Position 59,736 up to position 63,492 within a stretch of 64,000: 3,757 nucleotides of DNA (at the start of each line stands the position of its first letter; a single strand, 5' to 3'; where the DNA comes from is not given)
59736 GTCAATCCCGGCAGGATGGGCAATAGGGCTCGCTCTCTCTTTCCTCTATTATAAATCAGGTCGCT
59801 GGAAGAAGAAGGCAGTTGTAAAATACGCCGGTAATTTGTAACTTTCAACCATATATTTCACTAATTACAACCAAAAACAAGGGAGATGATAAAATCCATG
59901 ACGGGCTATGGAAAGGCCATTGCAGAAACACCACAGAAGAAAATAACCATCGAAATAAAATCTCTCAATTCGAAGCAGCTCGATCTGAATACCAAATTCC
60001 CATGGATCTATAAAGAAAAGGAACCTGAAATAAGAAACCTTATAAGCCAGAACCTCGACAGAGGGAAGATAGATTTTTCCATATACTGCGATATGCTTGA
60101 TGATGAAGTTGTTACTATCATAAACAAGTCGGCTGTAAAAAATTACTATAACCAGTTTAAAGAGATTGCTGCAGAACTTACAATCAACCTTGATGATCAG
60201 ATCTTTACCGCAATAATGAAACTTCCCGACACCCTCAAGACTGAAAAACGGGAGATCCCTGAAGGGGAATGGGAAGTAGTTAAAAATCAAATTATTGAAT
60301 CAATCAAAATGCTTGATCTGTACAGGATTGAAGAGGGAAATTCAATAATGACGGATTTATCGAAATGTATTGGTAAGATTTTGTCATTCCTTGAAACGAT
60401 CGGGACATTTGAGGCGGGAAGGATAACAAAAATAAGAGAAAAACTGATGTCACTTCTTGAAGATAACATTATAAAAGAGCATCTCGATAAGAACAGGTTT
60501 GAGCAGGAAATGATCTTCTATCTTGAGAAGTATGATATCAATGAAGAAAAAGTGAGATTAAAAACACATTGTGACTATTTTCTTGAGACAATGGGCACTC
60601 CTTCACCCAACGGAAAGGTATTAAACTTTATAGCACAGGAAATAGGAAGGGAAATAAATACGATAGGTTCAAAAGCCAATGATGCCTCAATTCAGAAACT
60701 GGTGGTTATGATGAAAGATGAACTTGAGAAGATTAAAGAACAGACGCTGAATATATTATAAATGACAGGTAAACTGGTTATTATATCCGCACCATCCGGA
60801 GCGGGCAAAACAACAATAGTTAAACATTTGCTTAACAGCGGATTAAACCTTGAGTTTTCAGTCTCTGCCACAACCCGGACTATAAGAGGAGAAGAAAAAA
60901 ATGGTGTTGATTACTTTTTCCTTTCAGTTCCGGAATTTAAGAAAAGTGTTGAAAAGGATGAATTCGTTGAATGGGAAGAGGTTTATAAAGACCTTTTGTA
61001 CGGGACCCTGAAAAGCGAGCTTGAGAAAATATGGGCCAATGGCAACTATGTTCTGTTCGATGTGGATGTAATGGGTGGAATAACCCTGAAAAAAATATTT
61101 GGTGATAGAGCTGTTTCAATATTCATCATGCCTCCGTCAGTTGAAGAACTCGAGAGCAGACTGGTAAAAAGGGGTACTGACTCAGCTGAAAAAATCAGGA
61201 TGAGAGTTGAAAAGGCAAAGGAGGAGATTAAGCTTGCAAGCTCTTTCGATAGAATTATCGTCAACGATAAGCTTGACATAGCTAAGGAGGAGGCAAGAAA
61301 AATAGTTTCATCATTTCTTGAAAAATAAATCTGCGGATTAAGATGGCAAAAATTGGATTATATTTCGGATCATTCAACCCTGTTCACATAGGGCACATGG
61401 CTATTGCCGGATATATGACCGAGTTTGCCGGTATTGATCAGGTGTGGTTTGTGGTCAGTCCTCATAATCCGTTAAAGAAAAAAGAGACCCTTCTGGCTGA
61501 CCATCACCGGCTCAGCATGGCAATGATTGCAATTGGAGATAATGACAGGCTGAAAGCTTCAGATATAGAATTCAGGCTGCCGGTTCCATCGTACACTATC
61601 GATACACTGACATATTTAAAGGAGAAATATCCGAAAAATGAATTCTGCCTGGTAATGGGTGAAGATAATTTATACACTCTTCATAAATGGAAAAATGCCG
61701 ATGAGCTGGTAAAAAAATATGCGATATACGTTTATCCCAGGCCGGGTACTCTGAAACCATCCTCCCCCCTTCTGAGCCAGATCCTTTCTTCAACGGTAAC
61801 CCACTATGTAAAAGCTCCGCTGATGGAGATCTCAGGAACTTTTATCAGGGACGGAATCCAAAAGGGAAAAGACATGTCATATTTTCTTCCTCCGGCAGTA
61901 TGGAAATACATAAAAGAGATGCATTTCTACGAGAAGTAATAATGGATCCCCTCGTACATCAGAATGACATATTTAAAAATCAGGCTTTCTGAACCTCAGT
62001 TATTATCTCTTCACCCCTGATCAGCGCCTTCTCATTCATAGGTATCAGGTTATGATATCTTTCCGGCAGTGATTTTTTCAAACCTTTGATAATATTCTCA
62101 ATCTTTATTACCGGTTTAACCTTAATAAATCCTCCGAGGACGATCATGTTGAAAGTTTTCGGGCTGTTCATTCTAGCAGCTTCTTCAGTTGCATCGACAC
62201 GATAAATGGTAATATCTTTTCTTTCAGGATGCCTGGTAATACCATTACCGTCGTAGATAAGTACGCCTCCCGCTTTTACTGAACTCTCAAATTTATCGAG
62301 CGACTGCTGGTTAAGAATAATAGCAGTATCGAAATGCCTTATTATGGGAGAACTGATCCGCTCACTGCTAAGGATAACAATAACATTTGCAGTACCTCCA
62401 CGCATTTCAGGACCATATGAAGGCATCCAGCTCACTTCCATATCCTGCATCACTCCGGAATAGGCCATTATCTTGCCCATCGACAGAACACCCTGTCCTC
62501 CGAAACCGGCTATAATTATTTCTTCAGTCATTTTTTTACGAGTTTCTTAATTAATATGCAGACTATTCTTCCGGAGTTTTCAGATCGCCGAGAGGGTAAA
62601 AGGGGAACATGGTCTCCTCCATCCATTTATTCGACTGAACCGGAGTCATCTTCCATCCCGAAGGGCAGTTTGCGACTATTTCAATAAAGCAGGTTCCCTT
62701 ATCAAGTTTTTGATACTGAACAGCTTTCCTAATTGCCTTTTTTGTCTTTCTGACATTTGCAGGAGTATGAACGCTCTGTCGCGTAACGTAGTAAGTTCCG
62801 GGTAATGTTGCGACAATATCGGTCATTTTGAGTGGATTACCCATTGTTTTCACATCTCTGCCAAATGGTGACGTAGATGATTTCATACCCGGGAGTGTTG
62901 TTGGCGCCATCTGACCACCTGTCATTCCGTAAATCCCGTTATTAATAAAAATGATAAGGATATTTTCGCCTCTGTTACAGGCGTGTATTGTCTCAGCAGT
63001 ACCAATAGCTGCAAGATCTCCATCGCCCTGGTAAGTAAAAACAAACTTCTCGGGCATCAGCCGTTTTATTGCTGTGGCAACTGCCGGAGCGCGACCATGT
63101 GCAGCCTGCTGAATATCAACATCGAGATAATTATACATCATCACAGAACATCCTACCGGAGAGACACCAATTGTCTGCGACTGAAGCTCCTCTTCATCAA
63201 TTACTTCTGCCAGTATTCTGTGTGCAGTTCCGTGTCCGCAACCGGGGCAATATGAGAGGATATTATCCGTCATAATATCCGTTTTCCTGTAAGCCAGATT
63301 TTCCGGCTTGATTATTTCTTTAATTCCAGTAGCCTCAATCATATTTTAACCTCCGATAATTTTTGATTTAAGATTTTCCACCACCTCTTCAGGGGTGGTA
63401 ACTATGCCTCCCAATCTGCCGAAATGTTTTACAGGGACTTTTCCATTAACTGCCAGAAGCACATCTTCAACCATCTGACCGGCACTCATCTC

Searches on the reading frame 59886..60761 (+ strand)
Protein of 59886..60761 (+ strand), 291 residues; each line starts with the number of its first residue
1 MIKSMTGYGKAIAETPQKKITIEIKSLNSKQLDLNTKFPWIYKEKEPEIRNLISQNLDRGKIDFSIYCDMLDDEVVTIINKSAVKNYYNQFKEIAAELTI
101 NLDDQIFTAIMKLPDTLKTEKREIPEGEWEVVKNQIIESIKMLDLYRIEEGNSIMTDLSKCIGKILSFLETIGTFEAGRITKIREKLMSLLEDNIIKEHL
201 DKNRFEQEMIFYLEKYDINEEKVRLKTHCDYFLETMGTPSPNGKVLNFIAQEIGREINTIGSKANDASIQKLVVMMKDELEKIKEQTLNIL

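Call 93: search_protein_families(library=pfam, proteins=[window:59886-60761:+], max_evalue=0.001)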
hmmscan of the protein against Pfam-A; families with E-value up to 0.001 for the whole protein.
window:59886-60761:+ (291 aa): 2 families
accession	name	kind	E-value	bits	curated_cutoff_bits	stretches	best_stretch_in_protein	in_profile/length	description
PF08340.16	YicC-like_C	-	1e-36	126.1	27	1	179-290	8-119/120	Endoribonuclease YicC-like, C-terminal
PF03755.18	YicC-like_N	-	2.2e-36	126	25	1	2-154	1-154/156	Endoribonuclease YicC-like, N-terminal region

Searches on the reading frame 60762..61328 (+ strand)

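Call 93: search_protein_families(library=pfam, proteins=[window:60762-61328:+], max_evalue=0.001)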
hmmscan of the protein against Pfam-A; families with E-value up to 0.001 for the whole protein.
window:60762-61328:+ (188 aa): 2 families
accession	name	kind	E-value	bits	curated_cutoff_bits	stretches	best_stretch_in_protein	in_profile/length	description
PF00625.27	Guanylate_kin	-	2.9e-41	141.6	25.2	1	3-182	2-179/182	Guanylate kinase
PF20720.3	nSTAND3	-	0.00097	19.3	27.2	1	4-36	18-50/155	Novel STAND NTPase 3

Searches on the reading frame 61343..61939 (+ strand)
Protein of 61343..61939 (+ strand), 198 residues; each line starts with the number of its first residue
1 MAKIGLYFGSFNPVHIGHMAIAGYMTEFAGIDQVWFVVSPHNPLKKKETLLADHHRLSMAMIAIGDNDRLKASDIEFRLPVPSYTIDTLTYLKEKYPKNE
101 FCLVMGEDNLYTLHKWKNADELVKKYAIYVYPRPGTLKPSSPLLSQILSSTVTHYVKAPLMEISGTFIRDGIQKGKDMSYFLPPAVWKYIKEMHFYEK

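Call 93: search_protein_families(library=pfam, proteins=[window:61343-61939:+], max_evalue=0.001)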
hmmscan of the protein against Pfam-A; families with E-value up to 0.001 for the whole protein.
window:61343-61939:+ (198 aa): 1 family
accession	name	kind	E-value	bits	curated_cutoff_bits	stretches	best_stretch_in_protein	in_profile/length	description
PF01467.32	CTP_transf_like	-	6.9e-20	72.1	21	1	6-170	1-132/133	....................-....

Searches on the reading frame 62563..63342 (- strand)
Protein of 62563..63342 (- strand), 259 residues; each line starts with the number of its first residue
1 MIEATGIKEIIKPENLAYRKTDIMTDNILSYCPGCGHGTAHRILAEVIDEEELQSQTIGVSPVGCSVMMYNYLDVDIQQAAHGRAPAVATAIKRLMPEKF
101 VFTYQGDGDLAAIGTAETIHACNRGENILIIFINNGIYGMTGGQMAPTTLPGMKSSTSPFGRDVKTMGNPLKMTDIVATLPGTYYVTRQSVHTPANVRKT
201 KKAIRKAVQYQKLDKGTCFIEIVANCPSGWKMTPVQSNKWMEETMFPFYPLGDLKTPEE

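Call 93: search_protein_families(library=pfam, proteins=[window:62563-63342:-], max_evalue=0.001)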
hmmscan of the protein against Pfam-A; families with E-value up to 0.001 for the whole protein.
window:62563-63342:- (259 aa): 1 family
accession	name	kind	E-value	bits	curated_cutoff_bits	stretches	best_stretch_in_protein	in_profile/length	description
PF02775.26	TPP_enzyme_C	-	1.9e-19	70.4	21.9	1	63-221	2-150/151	Thiamine pyrophosphate enzyme, C-terminal TPP binding domain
